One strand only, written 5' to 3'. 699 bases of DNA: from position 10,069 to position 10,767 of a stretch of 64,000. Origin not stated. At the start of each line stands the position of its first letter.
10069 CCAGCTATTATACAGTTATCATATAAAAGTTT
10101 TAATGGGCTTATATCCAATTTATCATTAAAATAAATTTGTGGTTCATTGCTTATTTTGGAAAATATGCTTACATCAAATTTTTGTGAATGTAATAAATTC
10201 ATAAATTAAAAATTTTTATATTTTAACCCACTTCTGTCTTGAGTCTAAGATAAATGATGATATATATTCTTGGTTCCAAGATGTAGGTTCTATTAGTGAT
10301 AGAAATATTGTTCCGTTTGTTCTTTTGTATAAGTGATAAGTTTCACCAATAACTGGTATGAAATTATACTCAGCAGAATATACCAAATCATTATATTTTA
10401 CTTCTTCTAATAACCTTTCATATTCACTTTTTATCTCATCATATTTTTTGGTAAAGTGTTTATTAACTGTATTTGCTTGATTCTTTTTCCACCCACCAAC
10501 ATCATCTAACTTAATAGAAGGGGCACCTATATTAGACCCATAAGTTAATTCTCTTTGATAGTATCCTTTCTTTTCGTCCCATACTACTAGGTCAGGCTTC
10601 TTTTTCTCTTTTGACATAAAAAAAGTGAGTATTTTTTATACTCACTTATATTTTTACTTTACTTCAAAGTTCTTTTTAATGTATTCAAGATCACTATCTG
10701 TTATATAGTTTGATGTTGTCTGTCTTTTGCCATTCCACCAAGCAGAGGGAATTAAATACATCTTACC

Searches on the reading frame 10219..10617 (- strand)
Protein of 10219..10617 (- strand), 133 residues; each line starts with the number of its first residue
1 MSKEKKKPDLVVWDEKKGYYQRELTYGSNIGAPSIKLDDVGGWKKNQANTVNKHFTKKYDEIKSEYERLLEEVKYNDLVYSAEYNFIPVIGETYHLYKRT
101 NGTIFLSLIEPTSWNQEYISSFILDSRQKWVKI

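Call 13: search_protein_families(library=pfam, proteins=[window:10219-10617:-], max_evalue=0.01)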
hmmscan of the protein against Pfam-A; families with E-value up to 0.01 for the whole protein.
window:10219-10617:- (133 aa): 1 family
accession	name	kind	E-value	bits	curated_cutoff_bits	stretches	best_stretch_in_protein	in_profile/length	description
PF10504.14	DUF2452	-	1.3e-10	41.4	25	1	61-131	61-135/156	Protein of unknown function (DUF2452)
